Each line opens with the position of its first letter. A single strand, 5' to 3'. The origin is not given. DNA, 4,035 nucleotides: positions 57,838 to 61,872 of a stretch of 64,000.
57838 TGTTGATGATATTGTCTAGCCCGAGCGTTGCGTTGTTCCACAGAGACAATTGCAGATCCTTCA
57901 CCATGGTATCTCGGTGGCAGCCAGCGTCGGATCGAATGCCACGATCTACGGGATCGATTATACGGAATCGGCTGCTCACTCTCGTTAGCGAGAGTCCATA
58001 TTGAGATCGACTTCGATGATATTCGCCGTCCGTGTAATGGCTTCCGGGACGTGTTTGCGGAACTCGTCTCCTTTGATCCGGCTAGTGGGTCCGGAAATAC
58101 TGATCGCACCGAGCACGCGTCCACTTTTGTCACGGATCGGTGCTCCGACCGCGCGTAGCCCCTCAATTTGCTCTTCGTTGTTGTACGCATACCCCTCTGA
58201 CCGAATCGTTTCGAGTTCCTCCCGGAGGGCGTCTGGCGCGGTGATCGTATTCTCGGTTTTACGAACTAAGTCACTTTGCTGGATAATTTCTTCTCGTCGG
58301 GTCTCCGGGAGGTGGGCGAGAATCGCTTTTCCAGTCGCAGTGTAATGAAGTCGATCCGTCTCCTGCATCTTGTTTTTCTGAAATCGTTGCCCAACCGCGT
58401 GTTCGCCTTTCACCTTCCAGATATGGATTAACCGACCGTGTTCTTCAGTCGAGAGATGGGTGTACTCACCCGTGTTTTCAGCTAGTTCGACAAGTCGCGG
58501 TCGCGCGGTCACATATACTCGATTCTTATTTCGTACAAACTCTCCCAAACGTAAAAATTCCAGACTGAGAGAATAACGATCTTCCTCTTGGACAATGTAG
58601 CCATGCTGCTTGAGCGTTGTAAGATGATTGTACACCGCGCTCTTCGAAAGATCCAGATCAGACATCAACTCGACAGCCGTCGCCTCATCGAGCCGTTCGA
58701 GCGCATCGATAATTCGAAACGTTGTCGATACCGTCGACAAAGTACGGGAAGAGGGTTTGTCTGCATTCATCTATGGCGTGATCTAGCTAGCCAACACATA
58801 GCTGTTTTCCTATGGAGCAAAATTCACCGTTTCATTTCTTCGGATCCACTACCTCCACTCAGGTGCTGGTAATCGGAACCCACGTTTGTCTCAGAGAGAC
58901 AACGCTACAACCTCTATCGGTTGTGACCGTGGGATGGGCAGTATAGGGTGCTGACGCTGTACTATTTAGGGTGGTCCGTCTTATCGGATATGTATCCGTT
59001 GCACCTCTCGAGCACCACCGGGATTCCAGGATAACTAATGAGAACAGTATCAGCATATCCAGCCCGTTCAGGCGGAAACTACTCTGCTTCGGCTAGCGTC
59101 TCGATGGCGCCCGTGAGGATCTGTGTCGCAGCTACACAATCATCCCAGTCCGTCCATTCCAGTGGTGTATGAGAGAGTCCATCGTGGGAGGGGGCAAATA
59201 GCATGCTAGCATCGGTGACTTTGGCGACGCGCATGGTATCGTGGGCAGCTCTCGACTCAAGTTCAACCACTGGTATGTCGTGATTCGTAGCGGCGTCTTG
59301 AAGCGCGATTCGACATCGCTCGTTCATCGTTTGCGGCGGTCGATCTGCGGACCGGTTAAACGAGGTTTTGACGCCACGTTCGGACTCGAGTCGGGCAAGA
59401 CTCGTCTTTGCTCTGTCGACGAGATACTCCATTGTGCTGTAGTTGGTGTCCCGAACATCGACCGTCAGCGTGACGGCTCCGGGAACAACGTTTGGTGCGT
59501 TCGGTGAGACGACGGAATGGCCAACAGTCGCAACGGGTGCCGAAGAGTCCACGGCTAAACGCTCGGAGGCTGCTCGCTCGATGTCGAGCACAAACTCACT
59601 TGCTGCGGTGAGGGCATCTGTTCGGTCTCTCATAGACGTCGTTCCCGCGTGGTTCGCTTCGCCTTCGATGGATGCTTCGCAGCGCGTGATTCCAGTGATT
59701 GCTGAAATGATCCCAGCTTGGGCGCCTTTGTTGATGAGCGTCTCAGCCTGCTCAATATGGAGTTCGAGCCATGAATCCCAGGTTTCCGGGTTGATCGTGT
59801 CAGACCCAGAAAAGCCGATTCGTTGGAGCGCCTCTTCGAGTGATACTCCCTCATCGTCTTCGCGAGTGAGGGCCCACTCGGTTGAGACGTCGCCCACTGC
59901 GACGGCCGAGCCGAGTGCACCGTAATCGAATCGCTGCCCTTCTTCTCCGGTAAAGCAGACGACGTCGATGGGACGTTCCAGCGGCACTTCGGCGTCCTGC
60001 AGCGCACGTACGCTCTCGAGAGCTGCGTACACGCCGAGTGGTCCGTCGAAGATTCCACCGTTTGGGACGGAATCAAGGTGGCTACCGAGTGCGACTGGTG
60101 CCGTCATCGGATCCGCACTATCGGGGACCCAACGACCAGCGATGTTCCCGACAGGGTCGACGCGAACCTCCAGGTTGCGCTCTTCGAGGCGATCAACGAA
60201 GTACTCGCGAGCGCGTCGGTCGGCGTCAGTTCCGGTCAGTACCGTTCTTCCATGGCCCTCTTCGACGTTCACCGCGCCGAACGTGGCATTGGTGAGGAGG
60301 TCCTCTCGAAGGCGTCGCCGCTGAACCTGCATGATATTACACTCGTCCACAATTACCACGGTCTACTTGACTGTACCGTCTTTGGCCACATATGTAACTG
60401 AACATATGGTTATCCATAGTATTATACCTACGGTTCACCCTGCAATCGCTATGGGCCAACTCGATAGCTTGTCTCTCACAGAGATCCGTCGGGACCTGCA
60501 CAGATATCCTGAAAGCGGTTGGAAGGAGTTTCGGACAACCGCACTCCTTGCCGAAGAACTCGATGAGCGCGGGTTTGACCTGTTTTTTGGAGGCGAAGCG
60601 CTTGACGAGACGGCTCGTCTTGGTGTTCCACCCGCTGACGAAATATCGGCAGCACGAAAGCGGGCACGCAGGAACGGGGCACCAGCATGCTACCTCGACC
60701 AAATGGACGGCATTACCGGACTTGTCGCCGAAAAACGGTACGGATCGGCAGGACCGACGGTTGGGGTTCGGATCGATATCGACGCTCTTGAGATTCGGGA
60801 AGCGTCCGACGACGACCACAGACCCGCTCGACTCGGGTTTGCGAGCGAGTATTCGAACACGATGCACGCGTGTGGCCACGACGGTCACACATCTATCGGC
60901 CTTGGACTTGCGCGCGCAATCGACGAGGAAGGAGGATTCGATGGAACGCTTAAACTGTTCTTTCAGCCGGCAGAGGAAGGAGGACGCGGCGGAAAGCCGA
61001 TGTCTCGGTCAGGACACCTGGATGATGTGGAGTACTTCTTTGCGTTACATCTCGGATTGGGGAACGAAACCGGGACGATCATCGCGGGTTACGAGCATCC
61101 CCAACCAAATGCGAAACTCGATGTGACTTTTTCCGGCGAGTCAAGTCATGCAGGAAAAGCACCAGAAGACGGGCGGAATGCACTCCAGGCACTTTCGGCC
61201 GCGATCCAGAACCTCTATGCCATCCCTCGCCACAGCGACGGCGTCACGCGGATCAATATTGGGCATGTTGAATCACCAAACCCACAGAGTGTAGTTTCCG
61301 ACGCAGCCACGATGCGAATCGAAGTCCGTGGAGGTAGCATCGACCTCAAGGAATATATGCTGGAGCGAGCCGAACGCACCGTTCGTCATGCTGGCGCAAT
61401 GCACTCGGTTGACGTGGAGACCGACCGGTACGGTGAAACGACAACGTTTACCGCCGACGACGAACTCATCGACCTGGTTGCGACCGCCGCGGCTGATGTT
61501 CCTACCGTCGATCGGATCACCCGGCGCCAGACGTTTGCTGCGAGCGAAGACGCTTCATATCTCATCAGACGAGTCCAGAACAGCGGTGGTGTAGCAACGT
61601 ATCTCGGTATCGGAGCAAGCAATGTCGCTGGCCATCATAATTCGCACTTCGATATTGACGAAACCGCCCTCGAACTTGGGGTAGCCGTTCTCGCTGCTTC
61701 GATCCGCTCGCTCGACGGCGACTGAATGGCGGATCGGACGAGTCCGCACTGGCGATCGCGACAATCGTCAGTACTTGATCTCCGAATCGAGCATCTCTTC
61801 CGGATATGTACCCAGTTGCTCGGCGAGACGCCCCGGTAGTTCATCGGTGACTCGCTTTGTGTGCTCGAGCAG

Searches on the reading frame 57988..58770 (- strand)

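Call 58: search_protein_families(library=pfam, proteins=[window:57988-58770:-], max_evalue=0.00001)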
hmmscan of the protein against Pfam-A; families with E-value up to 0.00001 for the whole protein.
window:57988-58770:- (261 aa): 5 families
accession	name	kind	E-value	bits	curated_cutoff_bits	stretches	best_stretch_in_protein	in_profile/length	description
PF01614.24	IclR_C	-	1.9e-40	138.7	24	1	85-252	9-172/174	Bacterial transcriptional regulator IclR C-terminal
PF09339.16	HTH_IclR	-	3.5e-10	39.9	22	1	17-62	5-51/52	IclR helix-turn-helix domain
PF01022.26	HTH_5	-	1.6e-07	31.5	22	1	19-59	6-45/47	Bacterial regulatory protein, arsR family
PF12840.13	HTH_20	-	1.5e-06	28.5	27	1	16-57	5-46/51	Helix-turn-helix domain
PF12802.13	MarR_2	-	5.6e-06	26.9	27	0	17-65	7-56/61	MarR family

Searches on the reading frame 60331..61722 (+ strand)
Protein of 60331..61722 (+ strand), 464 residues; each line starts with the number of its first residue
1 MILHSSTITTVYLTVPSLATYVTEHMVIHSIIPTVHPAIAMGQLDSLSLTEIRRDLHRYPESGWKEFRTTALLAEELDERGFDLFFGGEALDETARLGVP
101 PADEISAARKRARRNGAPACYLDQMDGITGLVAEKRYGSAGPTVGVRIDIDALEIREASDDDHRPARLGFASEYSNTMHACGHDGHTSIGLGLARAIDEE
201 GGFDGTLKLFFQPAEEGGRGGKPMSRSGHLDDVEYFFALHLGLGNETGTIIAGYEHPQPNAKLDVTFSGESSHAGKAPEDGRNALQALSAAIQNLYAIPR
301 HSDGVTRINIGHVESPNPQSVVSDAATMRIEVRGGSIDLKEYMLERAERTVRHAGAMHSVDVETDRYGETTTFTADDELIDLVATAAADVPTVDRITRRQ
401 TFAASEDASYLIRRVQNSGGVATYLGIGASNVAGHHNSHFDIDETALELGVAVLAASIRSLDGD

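Call 58: search_protein_families(library=pfam, proteins=[window:60331-61722:+], max_evalue=0.00001)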
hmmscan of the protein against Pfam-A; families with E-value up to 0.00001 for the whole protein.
window:60331-61722:+ (464 aa): 2 families
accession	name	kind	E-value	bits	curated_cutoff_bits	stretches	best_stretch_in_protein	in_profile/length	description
PF01546.33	Peptidase_M20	-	1.8e-28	100.3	24.6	1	146-459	2-205/206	Peptidase family M20/M25/M40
PF07687.19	M20_dimer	-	1.1e-07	32.2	21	1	262-338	8-82/107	Peptidase dimerisation domain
